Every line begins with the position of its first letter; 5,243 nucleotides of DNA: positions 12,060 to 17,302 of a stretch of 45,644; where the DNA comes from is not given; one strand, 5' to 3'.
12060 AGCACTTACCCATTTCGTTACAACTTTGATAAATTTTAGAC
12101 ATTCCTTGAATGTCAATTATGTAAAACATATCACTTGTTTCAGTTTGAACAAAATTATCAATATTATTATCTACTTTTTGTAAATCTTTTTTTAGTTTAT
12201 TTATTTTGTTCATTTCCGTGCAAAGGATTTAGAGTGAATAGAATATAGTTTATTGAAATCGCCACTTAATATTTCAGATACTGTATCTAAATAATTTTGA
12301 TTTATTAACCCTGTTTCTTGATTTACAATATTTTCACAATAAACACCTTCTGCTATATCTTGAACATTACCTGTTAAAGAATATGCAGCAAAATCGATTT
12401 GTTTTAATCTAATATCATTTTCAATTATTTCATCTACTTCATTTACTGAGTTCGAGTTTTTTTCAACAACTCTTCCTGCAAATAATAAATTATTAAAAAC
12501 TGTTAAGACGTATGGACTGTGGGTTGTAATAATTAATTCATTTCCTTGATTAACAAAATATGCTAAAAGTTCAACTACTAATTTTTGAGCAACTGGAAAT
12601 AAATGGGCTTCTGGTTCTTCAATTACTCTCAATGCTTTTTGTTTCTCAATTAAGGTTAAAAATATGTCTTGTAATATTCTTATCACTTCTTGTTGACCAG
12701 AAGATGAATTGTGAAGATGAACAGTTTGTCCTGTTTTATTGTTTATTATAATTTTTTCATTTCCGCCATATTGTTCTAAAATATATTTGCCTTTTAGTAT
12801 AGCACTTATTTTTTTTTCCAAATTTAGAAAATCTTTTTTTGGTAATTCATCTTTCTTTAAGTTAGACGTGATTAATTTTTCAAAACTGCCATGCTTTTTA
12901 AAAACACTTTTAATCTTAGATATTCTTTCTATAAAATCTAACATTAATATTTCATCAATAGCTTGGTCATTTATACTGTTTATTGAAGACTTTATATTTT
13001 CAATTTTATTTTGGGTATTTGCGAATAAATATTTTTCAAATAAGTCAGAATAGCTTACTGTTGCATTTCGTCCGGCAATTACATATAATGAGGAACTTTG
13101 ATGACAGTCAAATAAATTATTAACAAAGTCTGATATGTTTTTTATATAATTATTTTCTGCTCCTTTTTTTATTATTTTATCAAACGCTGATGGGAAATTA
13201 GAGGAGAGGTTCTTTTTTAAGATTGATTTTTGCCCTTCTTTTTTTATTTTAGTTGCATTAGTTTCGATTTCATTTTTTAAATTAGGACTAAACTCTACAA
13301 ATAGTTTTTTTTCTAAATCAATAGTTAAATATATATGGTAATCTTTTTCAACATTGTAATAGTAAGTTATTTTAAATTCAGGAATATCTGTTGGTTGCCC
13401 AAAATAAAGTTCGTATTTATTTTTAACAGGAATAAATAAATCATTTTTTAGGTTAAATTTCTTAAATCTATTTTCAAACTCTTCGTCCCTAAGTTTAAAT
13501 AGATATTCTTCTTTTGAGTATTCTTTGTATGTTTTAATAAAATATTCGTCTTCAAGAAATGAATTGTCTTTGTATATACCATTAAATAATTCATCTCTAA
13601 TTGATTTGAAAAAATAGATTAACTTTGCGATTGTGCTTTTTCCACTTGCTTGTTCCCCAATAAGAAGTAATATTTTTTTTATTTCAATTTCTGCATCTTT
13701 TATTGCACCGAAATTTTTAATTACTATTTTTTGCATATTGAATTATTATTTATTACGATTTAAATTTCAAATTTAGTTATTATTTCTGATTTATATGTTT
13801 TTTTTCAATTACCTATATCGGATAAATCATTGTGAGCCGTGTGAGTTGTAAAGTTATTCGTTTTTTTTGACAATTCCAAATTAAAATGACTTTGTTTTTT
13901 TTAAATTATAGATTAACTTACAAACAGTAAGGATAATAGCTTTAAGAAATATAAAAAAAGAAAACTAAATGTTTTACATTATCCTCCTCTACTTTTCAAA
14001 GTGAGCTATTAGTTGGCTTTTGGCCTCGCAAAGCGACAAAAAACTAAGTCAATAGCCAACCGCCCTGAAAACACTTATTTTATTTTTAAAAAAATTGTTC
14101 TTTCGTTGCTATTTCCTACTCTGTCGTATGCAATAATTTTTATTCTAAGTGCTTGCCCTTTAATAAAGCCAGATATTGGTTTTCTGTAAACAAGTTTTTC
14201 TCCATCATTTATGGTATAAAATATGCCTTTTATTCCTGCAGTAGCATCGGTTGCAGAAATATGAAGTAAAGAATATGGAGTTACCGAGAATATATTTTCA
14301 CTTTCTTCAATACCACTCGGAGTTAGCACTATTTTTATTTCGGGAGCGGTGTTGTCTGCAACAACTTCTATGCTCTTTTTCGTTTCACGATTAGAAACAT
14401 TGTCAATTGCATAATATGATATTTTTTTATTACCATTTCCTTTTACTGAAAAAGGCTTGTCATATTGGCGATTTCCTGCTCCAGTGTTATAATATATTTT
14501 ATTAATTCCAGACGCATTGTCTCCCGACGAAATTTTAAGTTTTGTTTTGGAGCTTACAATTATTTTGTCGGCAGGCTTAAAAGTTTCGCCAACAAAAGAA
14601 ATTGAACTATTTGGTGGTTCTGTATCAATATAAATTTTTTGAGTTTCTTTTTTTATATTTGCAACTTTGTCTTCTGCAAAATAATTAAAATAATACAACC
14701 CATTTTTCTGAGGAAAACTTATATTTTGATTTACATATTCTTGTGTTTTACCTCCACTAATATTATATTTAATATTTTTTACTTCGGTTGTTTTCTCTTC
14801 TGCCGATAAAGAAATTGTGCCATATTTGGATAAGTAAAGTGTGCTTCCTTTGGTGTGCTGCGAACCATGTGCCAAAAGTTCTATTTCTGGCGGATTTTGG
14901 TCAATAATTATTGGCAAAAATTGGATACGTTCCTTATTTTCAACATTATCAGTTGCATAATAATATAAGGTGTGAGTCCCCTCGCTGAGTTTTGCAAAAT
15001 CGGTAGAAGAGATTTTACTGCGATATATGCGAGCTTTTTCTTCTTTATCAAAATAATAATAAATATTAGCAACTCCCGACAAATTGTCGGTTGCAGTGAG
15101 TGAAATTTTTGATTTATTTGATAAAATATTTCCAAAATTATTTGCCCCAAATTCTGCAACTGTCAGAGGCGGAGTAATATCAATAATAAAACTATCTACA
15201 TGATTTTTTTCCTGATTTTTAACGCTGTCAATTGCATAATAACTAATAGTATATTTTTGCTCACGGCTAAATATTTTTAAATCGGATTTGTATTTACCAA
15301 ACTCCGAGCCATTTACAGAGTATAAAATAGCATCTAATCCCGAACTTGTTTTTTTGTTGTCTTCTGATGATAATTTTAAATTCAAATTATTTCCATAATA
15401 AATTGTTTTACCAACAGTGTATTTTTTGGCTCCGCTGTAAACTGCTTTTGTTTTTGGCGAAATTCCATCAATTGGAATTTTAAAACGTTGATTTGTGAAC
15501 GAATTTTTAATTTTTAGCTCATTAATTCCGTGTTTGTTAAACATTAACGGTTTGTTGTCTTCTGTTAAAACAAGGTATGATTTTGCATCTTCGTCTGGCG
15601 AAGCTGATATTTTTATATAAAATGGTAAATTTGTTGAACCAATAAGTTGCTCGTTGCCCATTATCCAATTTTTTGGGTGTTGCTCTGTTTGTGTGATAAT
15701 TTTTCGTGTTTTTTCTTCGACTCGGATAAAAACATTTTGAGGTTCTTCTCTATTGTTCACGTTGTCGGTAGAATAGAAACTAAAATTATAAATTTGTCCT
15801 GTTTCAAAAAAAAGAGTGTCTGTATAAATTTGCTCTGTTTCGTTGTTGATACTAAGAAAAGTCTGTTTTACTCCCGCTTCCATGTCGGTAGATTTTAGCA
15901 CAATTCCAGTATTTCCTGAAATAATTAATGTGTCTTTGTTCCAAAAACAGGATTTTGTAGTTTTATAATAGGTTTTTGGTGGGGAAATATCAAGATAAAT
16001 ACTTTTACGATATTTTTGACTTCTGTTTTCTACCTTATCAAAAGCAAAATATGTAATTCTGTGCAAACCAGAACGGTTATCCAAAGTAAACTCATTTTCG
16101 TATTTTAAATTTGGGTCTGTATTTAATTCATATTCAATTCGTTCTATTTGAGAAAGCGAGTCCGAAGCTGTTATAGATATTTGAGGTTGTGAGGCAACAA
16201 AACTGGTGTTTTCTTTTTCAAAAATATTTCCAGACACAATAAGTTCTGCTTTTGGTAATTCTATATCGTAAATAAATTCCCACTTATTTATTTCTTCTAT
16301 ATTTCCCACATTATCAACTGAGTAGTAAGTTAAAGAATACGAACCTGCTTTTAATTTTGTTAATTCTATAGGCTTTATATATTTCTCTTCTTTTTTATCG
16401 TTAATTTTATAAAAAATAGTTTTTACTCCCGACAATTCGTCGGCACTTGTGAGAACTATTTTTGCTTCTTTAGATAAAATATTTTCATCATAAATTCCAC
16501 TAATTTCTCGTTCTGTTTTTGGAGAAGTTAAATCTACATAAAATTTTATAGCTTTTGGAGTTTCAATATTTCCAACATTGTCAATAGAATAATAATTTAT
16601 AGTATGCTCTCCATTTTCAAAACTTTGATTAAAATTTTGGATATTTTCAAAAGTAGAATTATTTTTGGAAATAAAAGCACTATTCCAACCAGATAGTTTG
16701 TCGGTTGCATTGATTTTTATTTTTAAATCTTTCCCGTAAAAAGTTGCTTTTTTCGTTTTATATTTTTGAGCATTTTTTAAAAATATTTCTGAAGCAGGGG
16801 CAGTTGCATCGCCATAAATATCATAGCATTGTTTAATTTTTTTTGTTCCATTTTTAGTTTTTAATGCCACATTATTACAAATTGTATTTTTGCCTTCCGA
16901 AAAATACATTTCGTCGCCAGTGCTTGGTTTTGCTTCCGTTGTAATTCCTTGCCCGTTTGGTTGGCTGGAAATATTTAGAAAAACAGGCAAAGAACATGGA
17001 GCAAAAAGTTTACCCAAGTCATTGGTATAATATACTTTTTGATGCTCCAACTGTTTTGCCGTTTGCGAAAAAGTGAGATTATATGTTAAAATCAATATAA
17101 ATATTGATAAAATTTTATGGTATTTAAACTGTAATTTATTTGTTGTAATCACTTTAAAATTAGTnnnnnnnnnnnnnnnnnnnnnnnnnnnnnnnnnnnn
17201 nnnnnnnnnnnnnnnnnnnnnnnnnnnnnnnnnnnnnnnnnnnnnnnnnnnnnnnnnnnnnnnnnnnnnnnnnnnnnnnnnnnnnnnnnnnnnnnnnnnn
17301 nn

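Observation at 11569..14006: ABC/SMC-type ATPase translationally coupled to a 179-aa mini PD-(D/E)XK-like protein: candidate undescribed two-gene defence cassette, bracketed by inverted repeat elements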

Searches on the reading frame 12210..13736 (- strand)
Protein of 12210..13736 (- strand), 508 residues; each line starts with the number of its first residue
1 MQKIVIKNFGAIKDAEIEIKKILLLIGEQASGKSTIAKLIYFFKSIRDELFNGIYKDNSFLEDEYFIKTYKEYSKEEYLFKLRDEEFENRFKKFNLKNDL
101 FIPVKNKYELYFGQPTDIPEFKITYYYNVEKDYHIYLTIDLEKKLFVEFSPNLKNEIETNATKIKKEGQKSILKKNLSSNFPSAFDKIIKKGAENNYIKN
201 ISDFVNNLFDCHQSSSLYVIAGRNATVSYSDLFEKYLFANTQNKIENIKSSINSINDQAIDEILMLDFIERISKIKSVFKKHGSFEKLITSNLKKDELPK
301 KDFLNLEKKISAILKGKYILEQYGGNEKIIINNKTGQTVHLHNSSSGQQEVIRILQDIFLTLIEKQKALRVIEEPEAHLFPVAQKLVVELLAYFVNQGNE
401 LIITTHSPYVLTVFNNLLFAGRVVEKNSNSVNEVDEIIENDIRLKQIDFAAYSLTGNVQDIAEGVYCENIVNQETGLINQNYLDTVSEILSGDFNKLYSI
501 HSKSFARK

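Call 3: search_protein_families(library=pfam, proteins=[window:12210-13736:-], max_evalue=1)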
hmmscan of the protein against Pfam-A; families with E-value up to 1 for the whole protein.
window:12210-13736:- (508 aa): 6 families
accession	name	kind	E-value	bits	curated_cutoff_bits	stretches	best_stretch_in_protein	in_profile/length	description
PF13175.12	AAA_15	-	6.2e-28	98.9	32.1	1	2-410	4-373/374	AAA ATPase domain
PF13304.12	AAA_21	-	3.2e-15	57.4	27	1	24-411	3-303/304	AAA domain, putative AbiEii toxin, Type IV TA system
PF13555.12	AAA_29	-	0.0028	17.8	27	1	2-36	2-38/61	P-loop containing region of AAA domain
PF11398.14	DUF2813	-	0.015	15.2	21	0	2-52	4-54/372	Protein of unknown function (DUF2813)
PF00005.33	ABC_tran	-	0.043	14.8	25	1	16-41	7-32/137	ABC transporter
PF02463.25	SMC_N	-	0.46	10.3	40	0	2-43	3-47/220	RecF/RecN/SMC N terminal domain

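Call 4: search_protein_families(library=padloc, proteins=[window:12210-13736:-], max_evalue=1)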
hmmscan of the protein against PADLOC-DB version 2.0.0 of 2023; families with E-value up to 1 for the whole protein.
window:12210-13736:- (508 aa): 67 families (the best 25 are shown)
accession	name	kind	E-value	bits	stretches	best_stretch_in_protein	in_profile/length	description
PDLC02979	AriA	-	1.1e-38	132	1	1-410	3-372/373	-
PDLC04562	PDC-M29A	-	1.2e-26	91.9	2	1-101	1-108/410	-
PDLC04710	PDC-M56A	-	1.4e-19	68.3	2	312-438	180-308/382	-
PDLC04033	PD-T4-4_A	-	4e-19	67.2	1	3-482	2-440/460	-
PDLC03878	NsnB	-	1.8e-18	65.4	1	1-435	2-304/345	-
PDLC02980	AriA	-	1.9e-16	58.9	1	23-411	2-303/304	-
PDLC04664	PDC-M47A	-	3.1e-15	54.1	2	284-421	243-376/461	-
PDLC00075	GajA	-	5e-15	53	2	326-415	231-314/536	AAA ATPase domain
PDLC02358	Old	-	6.4e-13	46.4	2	351-438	268-358/578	Old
PDLC00086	GajA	-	7.1e-13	46.2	2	360-431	295-363/600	AAA ATPase domain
PDLC00067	GajA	-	1.4e-12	44.9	2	371-441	309-378/604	AAA ATPase domain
PDLC00070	GajA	-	1.5e-12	45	2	364-413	288-339/596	AAA ATPase domain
PDLC02335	AbiLi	-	3.5e-12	44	1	3-415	52-244/326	AbiLi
PDLC00290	PtuA1|PtuA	-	3.7e-12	44.3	2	327-415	231-317/414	AAA ATPase domain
PDLC00062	GajA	-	8.5e-12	42.3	2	366-428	302-359/639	AAA ATPase domain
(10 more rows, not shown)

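Call 5: search_protein_families(library=ncbifam, proteins=[window:12210-13736:-], max_evalue=1)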
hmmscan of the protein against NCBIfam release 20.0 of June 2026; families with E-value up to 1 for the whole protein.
window:12210-13736:- (508 aa): 14 families
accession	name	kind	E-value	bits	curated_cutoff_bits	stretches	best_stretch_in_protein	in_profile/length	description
NF047739.1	antiphage_MADS3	equivalog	4.6e-10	39.2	420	2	352-413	322-381/427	methylation-associated defense system AAA family ATPase MAD3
TIGR03608.1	L_ocin_972_ABC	subfamily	1.1e-05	25.1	254.85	1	340-416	131-202/206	putative bacteriocin export ABC transporter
TIGR02673.1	FtsE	equivalog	0.0015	18.2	264.85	0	10-44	16-52/214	cell division ATP-binding protein FtsE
TIGR04521.1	ECF_ATPase_2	equivalog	0.0059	15.7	330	0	13-40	22-51/279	energy-coupling factor transporter ATPase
TIGR01166.1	cbiO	subfamily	0.0079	15.7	211.8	1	366-406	145-185/190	cobalt ABC transporter, ATP-binding protein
TIGR02324.1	CP_lyasePhnL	equivalog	0.0081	15.6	256.3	0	18-41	32-55/224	phosphonate C-P lyase system protein PhnL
TIGR02982.1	heterocyst_DevA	subfamily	0.0086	15.7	295.8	0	341-417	139-211/220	ABC exporter ATP-binding subunit, DevA family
NF007027.0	PRK09493.1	equivalog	0.01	15.2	379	0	6-47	8-54/240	glutamine ABC transporter ATP-binding protein GlnQ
NF010059.0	PRK13536.1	equivalog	0.011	14.5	549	1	362-406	189-232/342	nodulation factor ABC transporter ATP-binding protein NodI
TIGR02857.1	CydD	equivalog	0.016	14.2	435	1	365-414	475-523/529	thiol reductant ABC exporter subunit CydD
TIGR01288.1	nodI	equivalog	0.024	13.6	424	1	362-406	150-193/303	nodulation factor ABC transporter ATP-binding protein NodI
NF011134.0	PRK14553.3-3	equivalog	0.035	14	185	0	391-428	21-58/95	ribosomal-processing cysteine protease Prp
TIGR01189.1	ccmA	equivalog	0.11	12.2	131.6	1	340-409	124-188/198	heme ABC exporter ATP-binding protein CcmA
NF040873.1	AztA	equivalog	0.14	11.7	220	0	14-40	12-38/191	zinc ABC transporter ATP-binding protein AztA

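Call 55: search_solved_structures(query=window:12210-13736:-, max_evalue=0.01)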
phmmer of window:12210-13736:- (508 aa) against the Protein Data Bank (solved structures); distinct sequences matched with E-value up to 0.01: 3.
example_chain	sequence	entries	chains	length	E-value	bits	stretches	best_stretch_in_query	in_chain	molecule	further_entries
6p74_A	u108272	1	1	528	0.00056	22.5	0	357-430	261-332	Putative ATP-dependent endonuclease of the OLD family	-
9vkz_A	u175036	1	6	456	0.0035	19.9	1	238-414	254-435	Retron Ec78 probable ATPase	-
4hlu_D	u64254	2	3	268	0.0066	19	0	361-412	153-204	Energy-coupling factor transporter ATP-binding protein EcfA | Energy-coupling factor transporter ATP-binding protein EcfA1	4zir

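Call 67: find_homologous_proteins(query=window:12210-13736:-, max_evalue=1e-10)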
Query window:12210-13736:- (508 aa): 3218 proteins with E <= 1e-10 among 8000 candidates; the best 120 are listed.
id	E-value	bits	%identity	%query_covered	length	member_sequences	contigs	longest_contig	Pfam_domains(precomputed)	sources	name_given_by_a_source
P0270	0.0e+0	1086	100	100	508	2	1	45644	PF13175.13,PF13304.13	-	-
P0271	6.5e-162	558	58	100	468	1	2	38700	PF13175.13,PF13304.13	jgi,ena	-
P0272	8.1e-161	555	58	100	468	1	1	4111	PF13175.13,PF13304.13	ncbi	-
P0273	7.9e-158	545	56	100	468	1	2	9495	PF13175.13,PF13304.13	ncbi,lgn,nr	ncbi:MAG: ATP-binding protein [Bacteroidales bacterium]|nr:ATP-binding protein [Bacteroidales bacter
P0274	4.8e-155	535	58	100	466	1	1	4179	PF13175.13,PF13304.13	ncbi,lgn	-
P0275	4.7e-154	532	55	100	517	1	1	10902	PF13175.13,PF13304.13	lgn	-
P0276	8.2e-153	528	56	100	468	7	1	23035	PF13175.13,PF13304.13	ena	-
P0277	1.0e-148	515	56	100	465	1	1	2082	PF13175.13,PF13304.13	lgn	-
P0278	1.3e-141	491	54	100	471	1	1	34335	PF13175.13,PF13304.13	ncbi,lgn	ncbi:MAG: AAA family ATPase [Chitinophagales bacterium]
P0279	1.8e-141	491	53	100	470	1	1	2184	PF13175.13,PF13476.13,PF13304.13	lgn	-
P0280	4.3e-141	489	53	100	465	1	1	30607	PF13175.13,PF13304.13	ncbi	-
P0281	1.0e-135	472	50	100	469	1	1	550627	PF13175.13,PF13304.13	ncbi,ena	-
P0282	1.2e-132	462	50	100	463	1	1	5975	PF13175.13,PF13304.13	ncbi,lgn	-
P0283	2.4e-132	461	50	100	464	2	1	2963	PF13175.13,PF13304.13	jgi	-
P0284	1.1e-131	458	51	100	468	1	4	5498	PF13175.13,PF13304.13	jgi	jgi:predicted ATP-dependent endonuclease of OLD family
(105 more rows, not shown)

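Call 75: predict_structure(alignment_id=A4)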
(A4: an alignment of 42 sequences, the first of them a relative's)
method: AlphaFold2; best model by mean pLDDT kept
length: 508 residues; sequences in the alignment: 42
mean_pLDDT: 83.9   pTM: 0.85
mean pLDDT of the five models: 83.9, 83.4, 81.8, 81.3, 79.6
residues with pLDDT >= 90: 255; 70-90: 150; 50-70: 90; < 50: 13
segments of 3 or more residues with pLDDT < 50: 223-229, 457-462
pLDDT, mean of each block of 10 residues (from residue 1): 95 94 93 93 94 75 62 72 68 85 90 82 97 95 91 95 87 69 58 81 93 84 50 63 64 55 80 89 91 73 92 93 84 90 83 93 92 87 93 96 94 97 92 95 96 72 74 93 79 91 73
secondary structure, 60 per line:
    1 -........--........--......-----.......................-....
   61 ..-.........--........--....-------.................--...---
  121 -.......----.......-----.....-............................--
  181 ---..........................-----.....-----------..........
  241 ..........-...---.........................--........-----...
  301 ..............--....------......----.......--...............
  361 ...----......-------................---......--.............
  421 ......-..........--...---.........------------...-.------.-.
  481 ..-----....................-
elements in order: E2-9 E12-19 E22-27 H33-55 H57-62 H64-72 H75-82 H85-88 H96-112 E122-128 E133-139 E145-149 H151-178 H184-209 E215-219 H231-250 H258-282 H285-292 H298-314 E317-320 E327-332 E337-340 H346-363 E368-373 H381-396 E400-405 H408-426 H428-437 E449-454 E467-469 H488-507

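Call 77: fold_search(model_id=the predicted structure, library=pdb)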
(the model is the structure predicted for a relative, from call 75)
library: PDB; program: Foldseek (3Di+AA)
matches with E <= 10: 657; with E <= 0.001: 148
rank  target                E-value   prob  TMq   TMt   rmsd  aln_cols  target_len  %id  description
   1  9n6b_B                2.2e-08  1.00  0.34  0.34  22.7       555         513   13  Structure of the retron IA complex with HNH nuclease in the "up" orientation (released 2025-04-23)
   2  9n69_D                2.8e-08  1.00  0.37  0.43  15.9       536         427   14  Structure of the retron IA complex with HNH nuclease in the "down" orientation (released 2025-04-23)
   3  9n69_C                5.7e-08  1.00  0.36  0.40  24.1       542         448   12  Structure of the retron IA complex with HNH nuclease in the "down" orientation (released 2025-04-23)
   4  8sux_D                5.7e-08  1.00  0.35  0.45  14.6       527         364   12  Structure of E. coli PtuA hexamer (released 2024-01-10)
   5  8ee4_D                6.0e-08  1.00  0.36  0.44  14.3       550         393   12  Structure of PtuA (released 2024-01-03)
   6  9n6c_D                6.3e-08  1.00  0.35  0.41  16.2       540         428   13  Structure of the Retron IA Complex without the HNH Nuclease (released 2025-04-23)
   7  9n6b_A                6.3e-08  1.00  0.38  0.37  17.2       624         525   12  Structure of the retron IA complex with HNH nuclease in the "up" orientation (released 2025-04-23)
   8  9n69_A                1.0e-07  1.00  0.38  0.37  16.5       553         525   13  Structure of the retron IA complex with HNH nuclease in the "down" orientation (released 2025-04-23)
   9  9kjy_E                1.1e-07  1.00  0.37  0.37  16.7       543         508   12  Cryo-EM structure of the Retron-Eco7 complex (state 2) (released 2025-11-12)
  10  8eea_D                1.2e-07  1.00  0.38  0.42  14.5       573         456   11  Structure of E.coli Septu (PtuAB) complex (released 2023-12-27)
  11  9kjx_E                1.3e-07  1.00  0.35  0.35  19.2       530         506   12  Cryo-EM structure of the Retron-Eco7 complex (state 1) (released 2025-11-12)
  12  9n69_B                1.3e-07  1.00  0.34  0.34  23.1       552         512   13  Structure of the retron IA complex with HNH nuclease in the "down" orientation (released 2025-04-23)
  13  5dny_D                1.5e-07  1.00  0.33  0.46  18.5       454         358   14  Structure of the ATPrS-Mre11/Rad50-DNA complex (released 2016-02-24)
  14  9n6b_C                1.6e-07  1.00  0.36  0.41  23.2       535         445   14  Structure of the retron IA complex with HNH nuclease in the "up" orientation (released 2025-04-23)
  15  9kk2_E                2.5e-07  1.00  0.37  0.37  16.2       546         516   13  Cryo-EM structure of the Retron-Eco7 complex (state 5) (released 2025-11-12)
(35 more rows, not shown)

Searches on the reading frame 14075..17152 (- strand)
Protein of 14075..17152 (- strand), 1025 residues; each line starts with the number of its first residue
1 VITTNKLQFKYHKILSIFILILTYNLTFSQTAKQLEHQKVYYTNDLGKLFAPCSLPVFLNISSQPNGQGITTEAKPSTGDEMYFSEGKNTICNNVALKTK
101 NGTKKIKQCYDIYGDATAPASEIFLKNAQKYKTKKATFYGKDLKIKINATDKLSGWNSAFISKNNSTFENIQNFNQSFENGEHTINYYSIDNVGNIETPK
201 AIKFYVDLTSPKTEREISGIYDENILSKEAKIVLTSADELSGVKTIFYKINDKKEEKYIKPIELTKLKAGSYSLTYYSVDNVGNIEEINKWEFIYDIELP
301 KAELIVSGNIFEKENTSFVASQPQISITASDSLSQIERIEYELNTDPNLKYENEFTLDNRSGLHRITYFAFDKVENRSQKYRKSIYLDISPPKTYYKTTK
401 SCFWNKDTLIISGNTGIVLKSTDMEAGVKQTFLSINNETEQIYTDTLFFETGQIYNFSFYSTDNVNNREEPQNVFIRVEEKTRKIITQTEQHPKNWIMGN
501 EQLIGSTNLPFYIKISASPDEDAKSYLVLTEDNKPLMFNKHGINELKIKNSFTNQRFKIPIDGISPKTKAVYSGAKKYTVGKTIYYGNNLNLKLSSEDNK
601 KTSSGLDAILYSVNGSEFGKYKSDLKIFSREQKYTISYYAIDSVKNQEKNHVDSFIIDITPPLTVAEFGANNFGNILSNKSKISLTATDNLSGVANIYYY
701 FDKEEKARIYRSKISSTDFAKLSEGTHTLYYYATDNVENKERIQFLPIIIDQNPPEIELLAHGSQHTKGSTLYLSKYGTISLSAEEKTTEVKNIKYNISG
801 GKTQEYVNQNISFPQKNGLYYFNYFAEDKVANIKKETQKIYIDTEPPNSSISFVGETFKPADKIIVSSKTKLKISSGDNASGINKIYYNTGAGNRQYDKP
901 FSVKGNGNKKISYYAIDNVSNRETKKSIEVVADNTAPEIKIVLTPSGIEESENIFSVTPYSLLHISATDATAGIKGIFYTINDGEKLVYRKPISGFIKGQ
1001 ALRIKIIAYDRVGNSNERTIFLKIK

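Call 26: search_protein_families(library=pfam, proteins=[window:14075-17152:-], max_evalue=0.001)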
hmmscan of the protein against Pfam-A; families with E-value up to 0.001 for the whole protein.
window:14075-17152:- (1025 aa): 2 families
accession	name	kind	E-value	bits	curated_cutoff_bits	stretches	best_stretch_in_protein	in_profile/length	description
PF13750.12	Big_3_3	-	4.3e-10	39.9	27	1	718-824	8-111/157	Bacterial Ig-like domain (group 3)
PF19077.6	Big_13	-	1.7e-06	28.9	27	0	173-207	67-101/102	Bacterial Ig-like domain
